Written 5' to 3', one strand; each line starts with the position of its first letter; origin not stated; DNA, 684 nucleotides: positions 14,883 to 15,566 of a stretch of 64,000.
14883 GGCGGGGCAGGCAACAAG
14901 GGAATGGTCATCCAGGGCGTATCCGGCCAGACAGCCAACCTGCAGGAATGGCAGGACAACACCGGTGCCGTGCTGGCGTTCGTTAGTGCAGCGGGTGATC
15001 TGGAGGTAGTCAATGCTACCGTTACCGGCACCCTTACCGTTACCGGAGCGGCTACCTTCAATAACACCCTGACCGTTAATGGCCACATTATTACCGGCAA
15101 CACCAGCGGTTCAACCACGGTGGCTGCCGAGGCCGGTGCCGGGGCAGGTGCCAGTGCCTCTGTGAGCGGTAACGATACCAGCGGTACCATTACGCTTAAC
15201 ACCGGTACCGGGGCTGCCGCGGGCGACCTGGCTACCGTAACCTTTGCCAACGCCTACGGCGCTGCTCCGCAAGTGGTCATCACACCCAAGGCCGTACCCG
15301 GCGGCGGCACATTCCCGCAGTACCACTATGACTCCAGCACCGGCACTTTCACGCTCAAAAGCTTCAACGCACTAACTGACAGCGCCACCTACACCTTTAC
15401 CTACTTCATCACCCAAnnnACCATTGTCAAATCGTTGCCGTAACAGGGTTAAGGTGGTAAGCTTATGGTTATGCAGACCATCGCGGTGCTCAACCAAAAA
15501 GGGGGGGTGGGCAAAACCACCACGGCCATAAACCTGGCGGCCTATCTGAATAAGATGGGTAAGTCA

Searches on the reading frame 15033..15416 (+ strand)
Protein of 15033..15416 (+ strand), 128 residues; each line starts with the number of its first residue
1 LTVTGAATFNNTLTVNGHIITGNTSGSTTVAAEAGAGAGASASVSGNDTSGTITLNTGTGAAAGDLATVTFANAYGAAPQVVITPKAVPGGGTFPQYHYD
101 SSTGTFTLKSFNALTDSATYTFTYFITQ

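Call 6: search_protein_families(library=pfam, proteins=[window:15033-15416:+], max_evalue=1)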
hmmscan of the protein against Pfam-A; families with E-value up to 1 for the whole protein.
window:15033-15416:+ (128 aa): 2 families
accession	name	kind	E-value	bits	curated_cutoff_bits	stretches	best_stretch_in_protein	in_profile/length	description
PF09458.16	H_lectin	-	0.013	16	24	1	67-114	2-48/67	H-type lectin domain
PF13205.12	Big_5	-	0.014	16.5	23.6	1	67-123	25-82/105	Bacterial Ig-like domain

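Call 7: search_protein_families(library=ncbifam, proteins=[window:15033-15416:+], max_evalue=1)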
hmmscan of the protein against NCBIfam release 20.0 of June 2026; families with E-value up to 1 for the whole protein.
window:15033-15416:+ (128 aa): 0 families

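Call 10: find_homologous_proteins(query=window:15033-15416:+, max_evalue=0.001)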
Query window:15033-15416:+ (128 aa): 15 proteins with E <= 0.001 among 451 candidates.
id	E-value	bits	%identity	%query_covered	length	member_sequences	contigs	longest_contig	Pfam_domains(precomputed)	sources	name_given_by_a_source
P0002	2.1e-43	165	69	95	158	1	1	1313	-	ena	-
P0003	1.7e-25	107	51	100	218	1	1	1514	-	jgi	jgi:hypothetical protein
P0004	2.3e-22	97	51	100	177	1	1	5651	-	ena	-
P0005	1.4e-21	95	50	93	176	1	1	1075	-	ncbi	ncbi:MAG: hypothetical protein ACREGC_03895, partial [Minisyncoccia bacterium]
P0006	1.3e-19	88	46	100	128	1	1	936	-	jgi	-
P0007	6.4e-19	86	44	100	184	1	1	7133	-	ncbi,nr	ncbi:MAG TPA: hypothetical protein VJC09_01820, partial [Candidatus Saccharimonadales bacterium]|nr:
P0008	1.2e-18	85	52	91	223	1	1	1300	-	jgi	jgi:hypothetical protein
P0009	1.5e-18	85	50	91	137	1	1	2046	-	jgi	jgi:hypothetical protein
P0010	2.3e-13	68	47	95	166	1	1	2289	-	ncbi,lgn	-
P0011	1.2e-11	63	39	100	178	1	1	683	-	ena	-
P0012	7.3e-11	60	44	100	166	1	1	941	-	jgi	jgi:hypothetical protein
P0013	1.3e-10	59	36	100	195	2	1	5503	-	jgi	jgi:hypothetical protein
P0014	2.1e-9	55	61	44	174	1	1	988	-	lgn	-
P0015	1.6e-6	46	37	91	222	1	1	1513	-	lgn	-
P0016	4.5e-6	45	38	87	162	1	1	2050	-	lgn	-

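Call 45: search_protein_families(library=pfam, alignment_id=A2, max_evalue=0.1)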
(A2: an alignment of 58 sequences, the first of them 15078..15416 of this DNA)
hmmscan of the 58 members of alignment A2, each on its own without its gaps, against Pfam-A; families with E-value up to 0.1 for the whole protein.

A. member 1, window:15078-15416:+ (113 aa): 3 families
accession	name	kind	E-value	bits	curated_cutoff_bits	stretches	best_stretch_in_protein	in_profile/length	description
PF13149.12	Mfa_like_1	-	0.0089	16.5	27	1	12-111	131-231/246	Fimbrillin-like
PF09458.16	H_lectin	-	0.012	16.2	24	1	52-99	2-48/67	H-type lectin domain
PF13205.12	Big_5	-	0.02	16.1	23.6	1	47-108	20-82/105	Bacterial Ig-like domain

B. families by the number of members that match (of 58 scanned): 27 families (the first 25 are shown)
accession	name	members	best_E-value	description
PF09458.16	H_lectin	12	3.6e-05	H-type lectin domain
PF04519.19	Bactofilin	10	1.5e-05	Polymer-forming cytoskeletal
PF13884.11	Peptidase_S74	4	5.2e-13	Chaperone of endosialidase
PF11962.13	Peptidase_G2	2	2.6e-09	Peptidase_G2, IMC autoproteolytic cleavage domain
PF04412.18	AcnX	1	9.2e-23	Aconitase X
PF13517.12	FG-GAP_3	1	5e-14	FG-GAP-like repeat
PF01839.29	FG-GAP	1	5.8e-11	FG-GAP repeat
PF00054.30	Laminin_G_1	1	0.00046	Laminin G domain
PF00404.24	Dockerin_1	1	0.0017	Dockerin type I domain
PF21722.4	Gly_rich_2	1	0.0035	Glycine-rich domain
PF13149.12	Mfa_like_1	1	0.0089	Fimbrillin-like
PF21955.1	CarG-like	1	0.016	Carbapenem resistance protein CarG-like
PF13205.12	Big_5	1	0.02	Bacterial Ig-like domain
PF20744.3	gp37_trimer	1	0.029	Tail fibre protein gp37 trimerization region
PF24208.1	Beta-tre_PLH30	1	0.048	Endo-acting ulvan lyase beta-trefoil domain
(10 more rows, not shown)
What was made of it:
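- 15066..15416 (+): Knob copy 2: C-terminal beta-sandwich domain of protein 2, ending ............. followed by the stop codon. H_lectin E=0.012-0.013 (calls 6, 45).
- On H_lectin (PF09458): 12 of 58 members match at E<=0.1 (call 45).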

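Call 46: search_solved_structures(query=A2, max_evalue=10, show_alignments=0)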
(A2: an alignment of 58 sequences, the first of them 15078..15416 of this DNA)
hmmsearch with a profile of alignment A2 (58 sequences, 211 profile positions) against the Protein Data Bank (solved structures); distinct sequences matched with E-value up to 10: 1.
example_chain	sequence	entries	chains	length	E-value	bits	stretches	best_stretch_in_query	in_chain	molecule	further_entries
8d47_L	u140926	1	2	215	0.15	14.9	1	155-196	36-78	fp.006 light chain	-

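Call 47: search_protein_families(library=pfam, proteins=[P0006, P0013, P0008, P0012, P0010, P0003, P0011, P0015, P0009], max_evalue=1)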
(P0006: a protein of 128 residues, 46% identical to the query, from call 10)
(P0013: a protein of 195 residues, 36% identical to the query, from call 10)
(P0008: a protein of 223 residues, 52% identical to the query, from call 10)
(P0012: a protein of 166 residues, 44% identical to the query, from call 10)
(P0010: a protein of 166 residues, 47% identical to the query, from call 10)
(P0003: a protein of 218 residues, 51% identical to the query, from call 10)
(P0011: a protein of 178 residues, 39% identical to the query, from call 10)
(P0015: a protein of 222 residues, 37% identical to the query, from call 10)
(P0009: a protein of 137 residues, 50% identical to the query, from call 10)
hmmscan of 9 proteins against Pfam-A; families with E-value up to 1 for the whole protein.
P0006 (128 aa): 2 families
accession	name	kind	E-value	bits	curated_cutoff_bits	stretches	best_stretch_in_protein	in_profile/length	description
PF18850.6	LPD30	-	0.079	13.6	27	1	34-87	14-70/120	Large polyvalent protein associated domain 30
PF23862.1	CdsD_C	-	0.44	11.1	27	0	6-26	5-28/56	CdsD C-terminal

P0013 (195 aa): 1 family
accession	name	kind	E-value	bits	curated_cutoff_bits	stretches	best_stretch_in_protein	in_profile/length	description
PF09458.16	H_lectin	-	6.6e-05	23.4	24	1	135-189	2-60/67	H-type lectin domain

P0008 (223 aa): 1 family
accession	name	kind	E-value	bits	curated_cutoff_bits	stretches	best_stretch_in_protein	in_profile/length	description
PF25363.1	DUF7881_C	-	0.094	13.1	27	1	79-123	33-77/125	Domain of unknown function (DUF7881) C-terminal domain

P0012 (166 aa): 0 families

P0010 (166 aa): 0 families

P0003 (218 aa): 0 families

P0011 (178 aa): 2 families
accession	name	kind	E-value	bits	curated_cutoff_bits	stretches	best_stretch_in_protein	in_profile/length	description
PF09458.16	H_lectin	-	3.6e-05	24.2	24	1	117-163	3-52/67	H-type lectin domain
PF04519.19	Bactofilin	-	0.061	14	27.9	1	40-106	6-67/98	Polymer-forming cytoskeletal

P0015 (222 aa): 0 families

P0009 (137 aa): 2 families
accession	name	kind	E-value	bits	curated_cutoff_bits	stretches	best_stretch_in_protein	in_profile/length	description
PF23854.1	DUF7217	-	0.23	11.5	29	1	62-128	21-87/238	Domain of unknown function (DUF7217)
PF22201.2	FlaF_Ig-like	-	0.42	11.5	28.4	1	101-131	37-67/112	Conserved flagellar protein F, immunoglobulin-like domain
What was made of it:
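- On H_lectin (PF09458): Relative P0011 scores 24.2 bits and P0013 23.4 bits (call 47).
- There is recurrent H_lectin similarity (calls 45, 47).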

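Call 50: predict_structure(alignment_id=A2)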
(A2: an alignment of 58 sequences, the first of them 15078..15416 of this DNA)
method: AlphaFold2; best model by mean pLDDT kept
length: 113 residues; sequences in the alignment: 58
mean_pLDDT: 91.9   pTM: 0.85
mean pLDDT of the five models: 91.9, 91.5, 91.2, 91.2, 91.0
residues with pLDDT >= 90: 95; 70-90: 7; 50-70: 10; < 50: 1
segments of 3 or more residues with pLDDT < 50: none
pLDDT, mean of each block of 10 residues (from residue 1): 58 93 98 95 98 95 95 89 96 97 97 90
secondary structure, 60 per line:
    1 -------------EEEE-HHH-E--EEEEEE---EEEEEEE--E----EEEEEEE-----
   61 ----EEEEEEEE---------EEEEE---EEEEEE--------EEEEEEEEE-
elements in order: E14-17 E26-31 E35-41 E49-55 E65-72 E82-86 E90-95 E104-112
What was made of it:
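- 15066..15416 (+): AlphaFold model pLDDT 91.9, pTM 0.85, same 8-strand order as copy 1 (call 50).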

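Call 52: fold_search(model_id=the predicted structure, library=pdb)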
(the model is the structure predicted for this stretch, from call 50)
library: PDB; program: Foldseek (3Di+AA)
matches with E <= 10: 446; with E <= 0.001: 0
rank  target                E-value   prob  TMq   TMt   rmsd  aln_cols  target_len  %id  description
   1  9ifr                  8.8e-02  0.38  0.27  0.26  13.2       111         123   15  CLIPPER domain from the Gram-negative fibrillar adhesin "B9T28_05395 (released 2025-11-26)
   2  6f7k_A                1.5e-01  0.89  0.48  0.14   6.1       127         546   11  Crystal structure of Dettilon tailspike protein (gp208) (released 2018-12-19)
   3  6cl6_A                1.5e-01  0.72  0.38  0.14  11.5       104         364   15  Structure of P. aeruginosa R2 pyocin fiber PA0620 comprising C-terminal residues 323-691 (released 2018-06-27)
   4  6cxb                  1.5e-01  0.51  0.34  0.33   8.4       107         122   21  Structure of N-truncated R1-type pyocin tail fiber at 1.7 angstrom resolution (released 2019-02-20)
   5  2ylk_A                1.6e-01  0.33  0.32  0.27   9.9       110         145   13  Carbohydrate-binding module CBM3b from the cellulosomal cellobiohydrolase 9A from Clostridium thermocellum (released 2012-04-25)
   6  7ekx_A                1.8e-01  0.28  0.26  0.03  15.7       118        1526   13  Crystal Structure of the Candida Glabrata Glycogen Debranching Enzyme (W470A E564Q) in complex with maltononaose (released 2021-11-10)
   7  9h6h_B                1.9e-01  0.85  0.41  0.07   4.7        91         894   13  Bacteroides ovatus GH98 endoxylanase with Seleno-methionine substituents (released 2025-11-05)
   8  7eku_B                2.1e-01  0.30  0.27  0.03  14.6       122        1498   12  Crystal Structure of the Candida Glabrata Glycogen Debranching Enzyme (W958A) (released 2022-04-13)
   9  1exg                  2.3e-01  0.38  0.32  0.33  11.1       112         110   14  SOLUTION STRUCTURE OF A CELLULOSE BINDING DOMAIN FROM CELLULOMONAS FIMI BY NUCLEAR MAGNETIC RESONANCE SPECTROSCOPY (released 1995-06-03)
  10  4ru5_C                2.6e-01  0.44  0.36  0.09   9.5       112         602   11  Crystal Structure of the Pseudomonas phage phi297 tailspike gp61 (released 2015-11-18)
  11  7eea_A                3.1e-01  0.77  0.36  0.08   8.1        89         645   17  Cyanophage Pam1 tailspike receptor-binding domain (released 2021-10-20)
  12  3hg0_B                3.1e-01  0.35  0.35  0.33   7.6       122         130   12  Crystal structure of a DARPin in complex with ORF49 from Lactococcal phage TP901-1 (released 2009-09-08)
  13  2ylk_B                3.2e-01  0.30  0.35  0.30   8.0       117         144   13  Carbohydrate-binding module CBM3b from the cellulosomal cellobiohydrolase 9A from Clostridium thermocellum (released 2012-04-25)
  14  7ekw_A                3.4e-01  0.11  0.22  0.03  16.2       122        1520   11  Crystal Structure of the Candida Glabrata Glycogen Debranching Enzyme (D535N) in complex with maltotetrose (released 2021-11-10)
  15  9h6f_A                3.6e-01  0.87  0.45  0.08   4.4        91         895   11  Bacteroides ovatus GH98 endoxylanase in complex with arabino-xylooligosaccharide (released 2025-11-05)
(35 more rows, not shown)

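Call 61: search_protein_families(library=phrogs, proteins=[window:15033-15416:+, P0011, P0013], max_evalue=0.01)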
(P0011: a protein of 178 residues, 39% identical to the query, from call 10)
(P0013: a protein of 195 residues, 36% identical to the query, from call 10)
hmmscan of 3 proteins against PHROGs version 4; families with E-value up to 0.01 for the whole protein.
window:15033-15416:+ (128 aa): 0 families

P0011 (178 aa): 0 families

P0013 (195 aa): 0 families

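Call 67: find_homologous_proteins(query=A2, max_evalue=0.001)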
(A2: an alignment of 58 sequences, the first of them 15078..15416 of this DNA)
Query A2 (58 sequences) (113 aa, profile of the alignment): 171 proteins with E <= 0.001 among 8000 candidates; the best 120 are listed.
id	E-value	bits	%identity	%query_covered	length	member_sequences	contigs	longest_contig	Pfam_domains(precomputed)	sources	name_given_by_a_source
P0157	2.9e-58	215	44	100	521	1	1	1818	-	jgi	jgi:hypothetical protein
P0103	6.2e-55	204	35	100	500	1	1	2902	-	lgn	-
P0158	5.9e-54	201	44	100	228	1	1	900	-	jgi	jgi:hypothetical protein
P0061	6.0e-53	198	33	97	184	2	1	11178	-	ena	-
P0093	2.7e-52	195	40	100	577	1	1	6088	PF13884.12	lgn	-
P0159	3.9e-50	188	40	100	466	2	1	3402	-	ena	-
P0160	5.8e-50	188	60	61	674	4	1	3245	PF24681.2,PF25852.1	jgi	jgi:hypothetical protein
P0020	1.4e-49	187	61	100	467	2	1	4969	-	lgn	-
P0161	1.8e-49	186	34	100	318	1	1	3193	-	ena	-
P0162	1.3e-48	183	58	100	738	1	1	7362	-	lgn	-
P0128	1.7e-48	183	46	81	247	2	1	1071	-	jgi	jgi:hypothetical protein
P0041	1.7e-47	180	61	100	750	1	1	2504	-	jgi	jgi:hypothetical protein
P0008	3.2e-47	179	51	100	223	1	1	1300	-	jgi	jgi:hypothetical protein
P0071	2.1e-44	170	51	100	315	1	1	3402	-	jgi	jgi:hypothetical protein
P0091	3.3e-44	169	54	100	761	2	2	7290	-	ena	-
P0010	1.4e-41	161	43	100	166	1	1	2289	-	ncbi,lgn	-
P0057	2.7e-40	156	64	100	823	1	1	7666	-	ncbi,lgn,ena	-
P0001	1.8e-39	154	35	100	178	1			-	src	-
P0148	1.7e-38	150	76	98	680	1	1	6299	-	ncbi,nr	ncbi:hypothetical protein KA047_03015, partial [Candidatus Saccharibacteria bacterium]|nr:hypothetic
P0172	5.4e-38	149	35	78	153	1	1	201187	-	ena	-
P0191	6.2e-31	126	47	62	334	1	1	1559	PF04519.20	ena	-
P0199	5.4e-30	123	38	97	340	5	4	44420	PF04519.20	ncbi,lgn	-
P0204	2.2e-29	121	37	79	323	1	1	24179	PF04519.20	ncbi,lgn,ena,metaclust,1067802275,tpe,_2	metaclust:\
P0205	2.6e-29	120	41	80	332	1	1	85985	PF04519.20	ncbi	-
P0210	1.0e-28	118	37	79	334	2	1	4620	PF04519.20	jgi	-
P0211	1.7e-28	118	39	79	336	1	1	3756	PF04519.20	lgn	-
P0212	2.5e-28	117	39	82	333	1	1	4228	PF04519.20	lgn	-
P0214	5.9e-28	116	37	98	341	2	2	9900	PF04519.20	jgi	jgi:cytoskeletal protein CcmA (bactofilin family)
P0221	1.7e-27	114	35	79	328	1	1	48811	PF04519.20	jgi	jgi:cytoskeletal protein CcmA (bactofilin family)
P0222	2.1e-27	114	38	70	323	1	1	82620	PF04519.20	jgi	jgi:cytoskeletal protein CcmA (bactofilin family)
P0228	4.6e-27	113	36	97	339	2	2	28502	PF04519.20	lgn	-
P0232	9.3e-27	112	44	62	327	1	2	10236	PF04519.20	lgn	-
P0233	1.0e-26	112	49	62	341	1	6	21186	-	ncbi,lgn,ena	-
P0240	2.1e-26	111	43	74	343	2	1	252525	-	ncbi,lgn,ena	-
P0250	1.3e-25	108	43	62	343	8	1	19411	PF04519.20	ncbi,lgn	-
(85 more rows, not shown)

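Call 69: find_encoding_contigs(protein=P0240, flank=8000, max_places=3)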
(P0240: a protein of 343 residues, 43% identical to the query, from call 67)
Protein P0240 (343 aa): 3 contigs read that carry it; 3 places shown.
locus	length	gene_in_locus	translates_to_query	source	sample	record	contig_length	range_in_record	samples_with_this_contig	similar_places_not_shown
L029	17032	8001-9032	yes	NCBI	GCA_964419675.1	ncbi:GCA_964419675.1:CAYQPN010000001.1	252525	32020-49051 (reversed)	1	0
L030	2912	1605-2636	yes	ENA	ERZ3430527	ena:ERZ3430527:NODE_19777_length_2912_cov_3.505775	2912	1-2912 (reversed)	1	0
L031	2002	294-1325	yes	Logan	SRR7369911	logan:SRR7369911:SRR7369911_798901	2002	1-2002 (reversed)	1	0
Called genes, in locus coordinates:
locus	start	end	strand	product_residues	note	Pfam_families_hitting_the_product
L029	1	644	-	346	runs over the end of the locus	PF02540:NAD_synthase, PF03054:tRNA_Me_trans, PF20259:tRNA_Me_trans_M, PF20258:tRNA_Me_trans_C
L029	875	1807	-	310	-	-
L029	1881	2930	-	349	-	-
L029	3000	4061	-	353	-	-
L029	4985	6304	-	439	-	-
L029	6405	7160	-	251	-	-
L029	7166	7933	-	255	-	-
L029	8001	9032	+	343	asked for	-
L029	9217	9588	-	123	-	PF02823:ATP-synt_DE_N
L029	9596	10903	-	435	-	PF00006:ATP-synt_ab, PF22919:ATP-synt_VA_C (weak)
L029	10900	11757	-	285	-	PF00231:ATP-synt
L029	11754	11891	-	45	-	-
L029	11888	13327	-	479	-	PF00006:ATP-synt_ab, PF00306:ATP-synt_ab_C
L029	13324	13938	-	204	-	-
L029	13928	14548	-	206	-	-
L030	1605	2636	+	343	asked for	-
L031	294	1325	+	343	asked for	-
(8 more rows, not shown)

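Call 71: search_dna_similar(query=window:15033-15416:+, collection=phages, mode=protein, max_evalue=0.001, max_rows=15)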
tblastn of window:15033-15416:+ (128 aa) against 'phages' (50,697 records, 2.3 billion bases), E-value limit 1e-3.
No match.
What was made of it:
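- Tried and rejected: Phage searches. tblastn of tail 2 against 50,697 phages found nothing (call 71).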

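Call 72: find_related_loci(query=window:15033-15416:+, collection=viral_contigs, flank=8000)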
Query window:15033-15416:+ (128 aa) in viral_contigs; peptide patterns used: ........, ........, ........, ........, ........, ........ (x = any residue, [..] = any of these).
44 stretches matched a pattern; 1 encode a relative of the query (tblastn E <= 1e-3); 1 distinct loci.
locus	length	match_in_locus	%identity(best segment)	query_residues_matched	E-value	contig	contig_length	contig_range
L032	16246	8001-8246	51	44-126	6e-16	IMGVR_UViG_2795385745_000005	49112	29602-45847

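Call 75: search_protein_families(library=pfam, proteins=[L032:7947-9131:+, L032:9131-11077:+, L032:6236-7933:+, L032:5150-6232:+, L032:645-5150:+], max_evalue=0.01)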
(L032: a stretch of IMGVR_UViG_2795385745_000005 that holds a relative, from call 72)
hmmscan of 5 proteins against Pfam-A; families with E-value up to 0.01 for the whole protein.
L032:7947-9131:+ (395 aa): 0 families

L032:9131-11077:+ (649 aa): 1 family
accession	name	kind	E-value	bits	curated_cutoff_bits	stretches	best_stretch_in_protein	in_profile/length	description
PF21722.4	Gly_rich_2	-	5.7e-06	26.9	24.3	1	427-649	3-226/226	Glycine-rich domain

L032:6236-7933:+ (566 aa): 1 family
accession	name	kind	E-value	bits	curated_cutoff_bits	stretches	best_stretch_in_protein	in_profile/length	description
PF14594.13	Sipho_Gp37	-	2e-22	80.1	26.2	1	46-536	2-369/370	Siphovirus ReqiPepy6 Gp37-like protein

L032:5150-6232:+ (361 aa): 0 families

L032:645-5150:+ (1502 aa): 1 family
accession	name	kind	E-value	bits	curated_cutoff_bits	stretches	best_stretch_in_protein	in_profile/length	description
PF10145.14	PhageMin_Tail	-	3.5e-19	69.9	33.2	1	246-421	2-175/201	Phage-related minor tail protein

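Call 76: search_dna_similar(query=L032:6236-7933:+, collection=phages, mode=protein, max_evalue=0.00001, max_rows=12)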
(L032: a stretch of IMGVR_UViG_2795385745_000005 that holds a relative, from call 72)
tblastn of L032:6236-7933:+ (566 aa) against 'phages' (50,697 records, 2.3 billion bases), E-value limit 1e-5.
Records with a match: 2591; places in all: 2591; records where one place covers at least 80% of the query: 1165.
Best place of each record, by identity: <60% 2591.
By first word of the organism name: Mycobacterium 2149; Gordonia 323; Rhodococcus 62; Corynebacterium 40; Nocardia 7; Mycolicibacterium 5; Fromanvirus 4; Mycobacteroides 1.
By host as written in the record: Mycobacterium smegmatis mc2 155 1462; Mycobacterium smegmatis mc#155 285; Gordonia terrae 3612 263; Mycobacterium smegmatis mc2155 120; - 43; Rhodococcus erythropolis RIA 643 41; Mycobacterium sp. 33; Gordonia terrae CAG3 22; and 114 more.
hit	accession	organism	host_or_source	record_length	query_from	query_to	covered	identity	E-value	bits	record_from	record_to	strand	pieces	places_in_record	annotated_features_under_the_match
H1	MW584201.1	Mycobacterium phage prophiGD08-3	Mycobacterium abscessus GD08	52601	36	565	94%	49.6%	4e-145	468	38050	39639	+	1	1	63: minor tail protein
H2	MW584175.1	Mycobacterium phage prophi62-2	Mycobacterium abscessus GD62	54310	36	565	94%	49.6%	4e-145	468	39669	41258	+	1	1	68: minor tail protein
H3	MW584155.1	Mycobacterium phage prophiGD11-3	Mycobacterium abscessus GD11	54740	36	565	94%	49.6%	4e-145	468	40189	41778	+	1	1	67: minor tail protein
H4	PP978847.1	Mycobacterium phage Teaspoon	Mycobacterium smegmatis mc2155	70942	37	566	94%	49.0%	8e-155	496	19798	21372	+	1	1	25: minor tail protein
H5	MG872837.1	Mycobacterium phage Gage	Mycobacterium smegmatis mc2155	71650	37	566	94%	49.0%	8e-155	496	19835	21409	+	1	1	26: minor tail protein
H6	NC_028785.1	Mycobacterium phage NelitzaMV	Mycobacterium smegmatis mc2 155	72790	37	566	94%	49.0%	8e-155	496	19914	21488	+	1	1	minor tail protein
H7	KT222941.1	Mycobacterium phage NelitzaMV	Mycobacterium smegmatis mc2 155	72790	37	566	94%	49.0%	8e-155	496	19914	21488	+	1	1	minor tail protein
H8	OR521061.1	Mycobacterium phage Saints25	Mycobacterium smegmatis mc2 155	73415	37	566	94%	49.0%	8e-155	496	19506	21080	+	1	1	25: minor tail protein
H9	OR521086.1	Mycobacterium phage Highbury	Mycobacterium smegmatis mc2 155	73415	37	566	94%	49.0%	8e-155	496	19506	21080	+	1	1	25: minor tail protein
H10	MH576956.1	Mycobacterium phage Inca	Mycobacterium smegmatis mc2155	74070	37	566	94%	49.0%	8e-155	496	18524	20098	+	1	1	23: minor tail protein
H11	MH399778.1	Mycobacterium phage Icee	Mycobacterium smegmatis mc2 155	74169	37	566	94%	49.0%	8e-155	496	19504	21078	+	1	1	23: minor tail protein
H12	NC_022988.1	Mycobacterium phage Bruin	Mycobacterium smegmatis mc2 155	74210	37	566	94%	49.0%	8e-155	496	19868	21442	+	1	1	24: minor tail protein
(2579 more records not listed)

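Call 78: search_dna_similar(query=L032:7947-8261:+, collection=phages, mode=protein, max_evalue=0.01, max_rows=25)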
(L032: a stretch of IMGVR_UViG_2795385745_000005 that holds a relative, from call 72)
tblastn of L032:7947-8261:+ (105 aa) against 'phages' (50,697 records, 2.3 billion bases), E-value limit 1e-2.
Records with a match: 4; places in all: 4; records where one place covers at least 80% of the query: 0.
Best place of each record, by identity: <60% 4.
By first word of the organism name: Curtobacterium 3; Gordonia 1.
By host as written in the record: Curtobacterium flaccumfaciens NRRL B-729 SEA 3; Gordonia terrae 3612 1.
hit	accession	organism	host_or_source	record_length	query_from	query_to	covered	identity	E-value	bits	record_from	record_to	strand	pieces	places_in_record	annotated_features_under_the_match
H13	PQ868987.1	Curtobacterium phage Eevee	Curtobacterium flaccumfaciens NRRL ...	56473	25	101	73%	38.8%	6e-6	48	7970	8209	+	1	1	10: minor tail protein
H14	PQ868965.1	Curtobacterium phage Yotsuba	Curtobacterium flaccumfaciens NRRL ...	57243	25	101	73%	38.8%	6e-6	48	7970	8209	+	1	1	10: minor tail protein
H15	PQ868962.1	Curtobacterium phage JoyLin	Curtobacterium flaccumfaciens NRRL ...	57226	25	101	73%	37.5%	3e-5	46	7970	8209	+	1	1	10: minor tail protein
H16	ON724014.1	Gordonia phage BobBob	Gordonia terrae 3612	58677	22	88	64%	39.7%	5e-4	43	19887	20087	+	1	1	23: minor tail protein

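Call 79: get_annotated_region(hit=H13, flank=4000)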
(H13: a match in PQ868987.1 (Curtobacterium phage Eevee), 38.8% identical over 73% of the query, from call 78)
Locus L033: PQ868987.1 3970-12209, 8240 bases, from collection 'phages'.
description: Curtobacterium phage Eevee, complete genome.
organism: Curtobacterium phage Eevee (NCBI taxid 3399703)
taxonomy: Viruses; Duplodnaviria; Heunggongvirae; Uroviricota; Caudoviricetes
host: Curtobacterium flaccumfaciens NRRL B-729 SEA; source: soil; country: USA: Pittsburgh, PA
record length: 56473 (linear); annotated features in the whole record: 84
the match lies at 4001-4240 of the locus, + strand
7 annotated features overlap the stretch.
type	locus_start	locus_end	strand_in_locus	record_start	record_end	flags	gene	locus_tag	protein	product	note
CDS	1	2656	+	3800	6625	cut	9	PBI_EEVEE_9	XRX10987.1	minor tail protein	-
CDS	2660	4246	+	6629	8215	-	10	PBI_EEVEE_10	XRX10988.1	minor tail protein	-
CDS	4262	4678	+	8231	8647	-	11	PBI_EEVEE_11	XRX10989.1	hypothetical protein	-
CDS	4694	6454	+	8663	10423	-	12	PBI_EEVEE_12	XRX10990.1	terminase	-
CDS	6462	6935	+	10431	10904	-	13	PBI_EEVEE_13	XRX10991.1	hypothetical protein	-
CDS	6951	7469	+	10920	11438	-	14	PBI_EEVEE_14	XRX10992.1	hypothetical protein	-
CDS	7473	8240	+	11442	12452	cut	15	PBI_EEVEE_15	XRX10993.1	hypothetical protein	-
